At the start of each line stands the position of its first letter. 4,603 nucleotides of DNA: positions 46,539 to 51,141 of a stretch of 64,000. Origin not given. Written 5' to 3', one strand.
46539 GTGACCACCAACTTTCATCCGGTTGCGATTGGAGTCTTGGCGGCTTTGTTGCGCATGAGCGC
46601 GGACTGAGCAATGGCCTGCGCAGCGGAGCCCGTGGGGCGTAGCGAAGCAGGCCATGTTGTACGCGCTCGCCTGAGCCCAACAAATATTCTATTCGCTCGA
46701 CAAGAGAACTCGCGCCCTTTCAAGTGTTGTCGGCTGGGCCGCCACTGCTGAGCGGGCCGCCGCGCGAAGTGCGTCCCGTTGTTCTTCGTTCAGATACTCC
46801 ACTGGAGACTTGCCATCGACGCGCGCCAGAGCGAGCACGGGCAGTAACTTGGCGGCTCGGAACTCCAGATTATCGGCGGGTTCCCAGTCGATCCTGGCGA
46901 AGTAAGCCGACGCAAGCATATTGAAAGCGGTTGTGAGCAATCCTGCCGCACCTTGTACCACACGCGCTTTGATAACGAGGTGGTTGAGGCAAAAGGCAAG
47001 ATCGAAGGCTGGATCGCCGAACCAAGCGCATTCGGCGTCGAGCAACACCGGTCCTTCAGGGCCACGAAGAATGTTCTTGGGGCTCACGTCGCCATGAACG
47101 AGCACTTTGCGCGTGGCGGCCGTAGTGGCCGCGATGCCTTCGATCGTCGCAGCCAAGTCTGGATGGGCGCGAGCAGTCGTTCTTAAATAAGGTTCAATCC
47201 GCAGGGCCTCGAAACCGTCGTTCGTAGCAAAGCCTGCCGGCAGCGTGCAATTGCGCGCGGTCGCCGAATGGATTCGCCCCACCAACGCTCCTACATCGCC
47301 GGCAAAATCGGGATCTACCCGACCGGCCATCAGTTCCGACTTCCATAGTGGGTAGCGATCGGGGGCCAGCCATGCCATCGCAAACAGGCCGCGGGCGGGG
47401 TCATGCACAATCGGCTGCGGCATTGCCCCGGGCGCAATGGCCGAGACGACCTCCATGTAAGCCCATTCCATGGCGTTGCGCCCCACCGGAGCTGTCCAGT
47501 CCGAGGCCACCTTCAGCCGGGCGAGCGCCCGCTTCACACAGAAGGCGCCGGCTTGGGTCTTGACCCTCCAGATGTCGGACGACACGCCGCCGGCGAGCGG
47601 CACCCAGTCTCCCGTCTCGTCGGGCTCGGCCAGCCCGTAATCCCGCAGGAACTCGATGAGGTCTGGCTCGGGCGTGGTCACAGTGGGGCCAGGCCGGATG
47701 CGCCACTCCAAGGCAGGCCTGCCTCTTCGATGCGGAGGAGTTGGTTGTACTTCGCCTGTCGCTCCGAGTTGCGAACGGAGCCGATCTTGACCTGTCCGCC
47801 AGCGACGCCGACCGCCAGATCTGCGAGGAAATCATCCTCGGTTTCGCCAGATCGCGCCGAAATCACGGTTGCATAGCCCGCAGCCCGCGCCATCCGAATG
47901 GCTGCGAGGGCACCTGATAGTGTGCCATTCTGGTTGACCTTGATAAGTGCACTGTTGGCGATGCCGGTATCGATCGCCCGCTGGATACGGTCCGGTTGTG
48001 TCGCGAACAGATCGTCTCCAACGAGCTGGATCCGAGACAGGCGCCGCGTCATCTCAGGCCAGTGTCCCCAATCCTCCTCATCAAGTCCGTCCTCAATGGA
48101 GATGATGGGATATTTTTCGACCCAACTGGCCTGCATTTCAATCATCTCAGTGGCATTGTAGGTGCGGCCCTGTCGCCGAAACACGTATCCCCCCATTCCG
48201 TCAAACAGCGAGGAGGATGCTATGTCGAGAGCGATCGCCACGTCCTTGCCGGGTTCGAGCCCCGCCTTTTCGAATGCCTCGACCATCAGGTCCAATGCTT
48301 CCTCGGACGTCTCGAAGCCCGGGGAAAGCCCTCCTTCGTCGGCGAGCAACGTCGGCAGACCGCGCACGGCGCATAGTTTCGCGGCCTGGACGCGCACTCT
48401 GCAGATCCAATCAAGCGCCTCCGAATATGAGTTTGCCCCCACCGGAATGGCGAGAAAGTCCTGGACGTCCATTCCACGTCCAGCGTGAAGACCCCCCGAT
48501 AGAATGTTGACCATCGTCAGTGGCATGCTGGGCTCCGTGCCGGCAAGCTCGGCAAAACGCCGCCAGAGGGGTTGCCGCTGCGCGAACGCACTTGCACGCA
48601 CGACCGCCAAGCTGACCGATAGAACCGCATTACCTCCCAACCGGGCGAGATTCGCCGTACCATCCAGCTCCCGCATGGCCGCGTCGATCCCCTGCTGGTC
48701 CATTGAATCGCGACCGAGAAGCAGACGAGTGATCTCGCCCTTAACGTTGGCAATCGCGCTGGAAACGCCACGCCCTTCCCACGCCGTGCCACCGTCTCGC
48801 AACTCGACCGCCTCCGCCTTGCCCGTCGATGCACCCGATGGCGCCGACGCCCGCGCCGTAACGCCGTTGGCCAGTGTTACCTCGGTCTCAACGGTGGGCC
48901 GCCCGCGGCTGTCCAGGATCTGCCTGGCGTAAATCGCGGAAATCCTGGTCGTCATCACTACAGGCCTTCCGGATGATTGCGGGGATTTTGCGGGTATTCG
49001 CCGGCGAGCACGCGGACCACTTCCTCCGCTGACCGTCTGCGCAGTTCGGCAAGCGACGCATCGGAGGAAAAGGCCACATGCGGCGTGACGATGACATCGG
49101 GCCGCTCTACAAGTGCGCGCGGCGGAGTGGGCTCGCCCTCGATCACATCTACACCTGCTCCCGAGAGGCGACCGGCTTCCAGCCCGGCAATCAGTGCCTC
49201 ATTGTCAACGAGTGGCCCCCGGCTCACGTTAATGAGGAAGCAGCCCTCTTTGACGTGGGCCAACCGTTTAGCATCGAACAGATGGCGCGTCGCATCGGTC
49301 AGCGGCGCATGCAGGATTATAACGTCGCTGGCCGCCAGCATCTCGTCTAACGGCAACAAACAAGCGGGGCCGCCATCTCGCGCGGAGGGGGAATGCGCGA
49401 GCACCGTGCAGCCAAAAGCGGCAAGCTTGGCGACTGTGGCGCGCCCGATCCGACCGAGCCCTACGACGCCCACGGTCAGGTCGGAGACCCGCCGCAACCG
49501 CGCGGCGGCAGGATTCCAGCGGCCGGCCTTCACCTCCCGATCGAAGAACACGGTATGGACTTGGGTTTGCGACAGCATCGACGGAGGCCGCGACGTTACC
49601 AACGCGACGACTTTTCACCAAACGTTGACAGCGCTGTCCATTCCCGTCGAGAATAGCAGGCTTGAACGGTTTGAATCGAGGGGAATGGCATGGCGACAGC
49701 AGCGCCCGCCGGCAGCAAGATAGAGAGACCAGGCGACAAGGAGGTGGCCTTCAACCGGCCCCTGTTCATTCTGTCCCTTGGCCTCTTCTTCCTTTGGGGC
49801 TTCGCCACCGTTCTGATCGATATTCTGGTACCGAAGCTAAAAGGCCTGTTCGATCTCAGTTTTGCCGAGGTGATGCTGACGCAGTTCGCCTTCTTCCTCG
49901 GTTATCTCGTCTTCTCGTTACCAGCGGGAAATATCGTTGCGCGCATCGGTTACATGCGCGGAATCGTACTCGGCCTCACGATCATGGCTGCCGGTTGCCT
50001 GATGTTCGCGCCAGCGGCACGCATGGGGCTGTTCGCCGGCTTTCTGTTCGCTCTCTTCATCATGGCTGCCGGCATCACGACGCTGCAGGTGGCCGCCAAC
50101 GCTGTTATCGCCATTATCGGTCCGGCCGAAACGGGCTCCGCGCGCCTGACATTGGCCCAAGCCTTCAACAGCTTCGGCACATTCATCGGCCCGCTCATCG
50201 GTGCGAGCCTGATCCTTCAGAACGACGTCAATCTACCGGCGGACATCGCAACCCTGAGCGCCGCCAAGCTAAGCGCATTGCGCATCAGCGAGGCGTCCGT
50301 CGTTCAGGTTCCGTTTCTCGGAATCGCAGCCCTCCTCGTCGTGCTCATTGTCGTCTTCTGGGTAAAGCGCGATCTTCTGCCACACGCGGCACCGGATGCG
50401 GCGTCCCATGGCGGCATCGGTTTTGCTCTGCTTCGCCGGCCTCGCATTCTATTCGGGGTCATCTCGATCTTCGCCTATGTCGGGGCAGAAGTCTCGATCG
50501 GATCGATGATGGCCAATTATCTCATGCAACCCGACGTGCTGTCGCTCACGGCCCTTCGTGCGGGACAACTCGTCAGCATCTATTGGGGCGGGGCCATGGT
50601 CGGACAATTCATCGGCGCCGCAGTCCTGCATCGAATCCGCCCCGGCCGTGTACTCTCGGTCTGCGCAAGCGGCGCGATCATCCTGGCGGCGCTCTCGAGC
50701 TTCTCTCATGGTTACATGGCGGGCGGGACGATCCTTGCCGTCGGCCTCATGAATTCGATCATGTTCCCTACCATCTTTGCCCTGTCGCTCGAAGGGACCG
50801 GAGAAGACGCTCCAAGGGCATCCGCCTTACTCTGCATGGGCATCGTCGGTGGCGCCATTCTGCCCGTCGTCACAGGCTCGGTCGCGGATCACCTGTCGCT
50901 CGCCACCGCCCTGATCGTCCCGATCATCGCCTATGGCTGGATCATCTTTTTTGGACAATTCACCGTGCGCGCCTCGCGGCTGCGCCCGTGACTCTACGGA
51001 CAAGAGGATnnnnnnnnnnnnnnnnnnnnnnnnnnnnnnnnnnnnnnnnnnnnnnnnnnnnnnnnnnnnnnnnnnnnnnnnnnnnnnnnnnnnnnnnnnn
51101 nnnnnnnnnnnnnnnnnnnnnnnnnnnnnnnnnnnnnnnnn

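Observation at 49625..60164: Three copies of a LacI-type palindrome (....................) define a regulon linking MFS/GH3 beta-glucoside uptake to the zwf-pgl-edd-glk-eda operon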

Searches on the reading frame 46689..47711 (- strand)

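Call 33: search_protein_families(library=pfam, proteins=[window:46689-47711:-], max_evalue=0.01)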
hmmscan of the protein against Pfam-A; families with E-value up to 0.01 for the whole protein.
window:46689-47711:- (340 aa): 2 families
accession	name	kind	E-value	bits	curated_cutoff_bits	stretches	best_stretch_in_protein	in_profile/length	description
PF01636.29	APH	-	2.5e-16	60.6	23.2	1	36-251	2-219/239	Phosphotransferase enzyme family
PF03881.20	Fructosamin_kin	-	0.0024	17.6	22.4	1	197-241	183-227/288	Fructosamine kinase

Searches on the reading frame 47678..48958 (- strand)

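Call 33: search_protein_families(library=pfam, proteins=[window:47678-48958:-], max_evalue=0.01)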
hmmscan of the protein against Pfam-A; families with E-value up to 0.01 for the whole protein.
window:47678-48958:- (426 aa): 3 families
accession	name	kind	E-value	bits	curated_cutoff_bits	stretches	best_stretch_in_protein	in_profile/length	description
PF00113.28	Enolase_C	-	9.8e-85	284.8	21.5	1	144-413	3-280/296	Enolase, C-terminal TIM barrel domain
PF03952.21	Enolase_N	-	6.3e-47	159.5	35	1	6-133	1-129/131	Enolase, N-terminal domain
PF13378.12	MR_MLE_C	-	0.00045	20.4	29.4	1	267-368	55-154/219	Enolase C-terminal domain-like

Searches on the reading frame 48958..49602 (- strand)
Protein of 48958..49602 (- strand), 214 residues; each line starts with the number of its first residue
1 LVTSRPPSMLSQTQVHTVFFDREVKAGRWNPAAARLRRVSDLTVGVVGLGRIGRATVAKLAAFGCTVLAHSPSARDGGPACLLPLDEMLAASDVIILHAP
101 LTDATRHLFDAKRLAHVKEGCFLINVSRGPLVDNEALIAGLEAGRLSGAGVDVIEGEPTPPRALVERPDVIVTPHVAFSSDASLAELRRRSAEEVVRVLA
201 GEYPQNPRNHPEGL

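Call 7: search_protein_families(library=pfam, proteins=[window:48958-49602:-])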
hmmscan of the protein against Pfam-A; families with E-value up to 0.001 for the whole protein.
window:48958-49602:- (214 aa): 1 family
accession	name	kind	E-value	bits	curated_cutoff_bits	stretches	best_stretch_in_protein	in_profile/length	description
PF02826.25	2-Hacid_dh_C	-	4.9e-52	176.3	25.1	1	15-177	9-178/178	D-isomer specific 2-hydroxyacid dehydrogenase, NAD binding domain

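Call 8: search_protein_families(library=ncbifam, proteins=[window:48958-49602:-])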
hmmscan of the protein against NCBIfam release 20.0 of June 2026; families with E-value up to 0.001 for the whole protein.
window:48958-49602:- (214 aa): 21 families
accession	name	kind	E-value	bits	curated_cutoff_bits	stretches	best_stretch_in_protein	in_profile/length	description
NF000492.1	vanH_gen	exception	2.7e-40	138.4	540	1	33-157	133-255/312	D-lactate dehydrogenase VanH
TIGR01327.1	PGDH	equivalog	1.5e-39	136.2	454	1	21-211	118-313/525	phosphoglycerate dehydrogenase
NF000128.1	vanH-Sc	exception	4.9e-36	124.5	650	1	35-158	155-276/337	D-lactate dehydrogenase VanH-Sc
NF000112.1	vanH-Amyco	exception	2.5e-35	122.3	625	1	22-158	153-285/348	VanH-AOV family D-lactate dehydrogenase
NF000371.1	vanH_Agroup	exception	3.6e-35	121.7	700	1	33-157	138-260/322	VanH-A/VanH-Pt family D-lactate dehydrogenase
NF000151.1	vanH-Ac1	exception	2.6e-34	119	750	1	23-158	161-292/351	D-lactate dehydrogenase VanH-Ac1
NF005069.0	PRK06487.1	equivalog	1.3e-33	116.5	448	1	21-199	125-311/320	2-hydroxyacid dehydrogenase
NF006263.0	PRK08410.1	equivalog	7.9e-32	110.9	389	1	34-195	138-303/311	D-2-hydroxyacid dehydrogenase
NF009714.1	PRK13243.1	equivalog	2.6e-31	109.2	455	1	28-206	137-320/332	glyoxylate reductase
NF041369.1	Dhydh_Halo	equivalog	9e-31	107.2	400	1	9-205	100-301/305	D-2-hydroxyacid dehydrogenase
NF005387.0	PRK06932.1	equivalog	1.2e-29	103.3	492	1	39-194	145-305/314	2-hydroxyacid dehydrogenase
NF011938.0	PRK15409.1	equivalog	5.8e-29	101.1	492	1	17-207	118-317/324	glyoxylate/hydroxypyruvate reductase GhrB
NF001309.0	PRK00257.1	equivalog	7.3e-29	100.9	434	1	39-182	114-262/379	4-phosphoerythronate dehydrogenase PdxB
NF000004.1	vanH-D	exception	9.4e-29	100.5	550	1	34-184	140-302/323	D-lactate dehydrogenase VanH-D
NF008759.0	PRK11790.1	equivalog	3.6e-28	98.4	404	1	22-197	133-315/410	phosphoglycerate dehydrogenase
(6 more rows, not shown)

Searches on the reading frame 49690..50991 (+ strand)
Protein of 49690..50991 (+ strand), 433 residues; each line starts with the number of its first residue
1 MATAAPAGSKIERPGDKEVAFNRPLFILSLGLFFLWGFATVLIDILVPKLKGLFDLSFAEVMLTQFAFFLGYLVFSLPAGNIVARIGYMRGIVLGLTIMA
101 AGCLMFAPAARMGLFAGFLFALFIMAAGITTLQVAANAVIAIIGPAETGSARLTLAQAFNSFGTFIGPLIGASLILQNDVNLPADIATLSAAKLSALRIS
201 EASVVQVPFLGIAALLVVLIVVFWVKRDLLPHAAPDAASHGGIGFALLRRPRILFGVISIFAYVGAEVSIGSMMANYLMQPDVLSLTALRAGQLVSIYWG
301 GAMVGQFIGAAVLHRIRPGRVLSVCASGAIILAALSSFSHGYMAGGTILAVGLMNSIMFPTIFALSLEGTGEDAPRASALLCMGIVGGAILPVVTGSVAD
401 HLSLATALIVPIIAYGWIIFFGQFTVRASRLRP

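Call 7: search_protein_families(library=pfam, proteins=[window:49690-50991:+])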
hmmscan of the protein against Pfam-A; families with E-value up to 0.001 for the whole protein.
window:49690-50991:+ (433 aa): 1 family
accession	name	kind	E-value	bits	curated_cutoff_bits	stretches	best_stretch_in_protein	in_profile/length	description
PF07690.21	MFS_1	-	2.9e-21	76.2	33.4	1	33-383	5-337/347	Major Facilitator Superfamily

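Call 8: search_protein_families(library=ncbifam, proteins=[window:49690-50991:+])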
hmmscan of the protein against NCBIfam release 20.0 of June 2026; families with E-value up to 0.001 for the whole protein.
window:49690-50991:+ (433 aa): 7 families
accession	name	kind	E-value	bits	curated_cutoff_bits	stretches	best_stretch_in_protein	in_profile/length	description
TIGR01272.1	gluP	subfamily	3.9e-76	256.5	202.55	1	106-421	1-310/310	glucose/galactose MFS transporter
TIGR00885.1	fucP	equivalog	1.2e-65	222.3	280.4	1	26-422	5-408/410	L-fucose:H+ symporter permease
NF007524.0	PRK10133.1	equivalog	2.7e-63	214.3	427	1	26-428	28-435/438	L-fucose:H+ symporter permease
NF046060.1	NagP_SO3503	equivalog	2.1e-44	152.2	625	1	29-422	11-415/423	N-acetylglucosamine MFS transporter NagP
NF002982.0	PRK03699.1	equivalog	1.3e-17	64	221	1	211-421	170-376/395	MFS transporter TsgA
NF002962.0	PRK03633.1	equivalog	4.7e-05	22.6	361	1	20-173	3-152/382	MFS transporter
TIGR00880.1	2_A_01_02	superfamily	0.00054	20.1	131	1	70-175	9-111/141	multidrug resistance protein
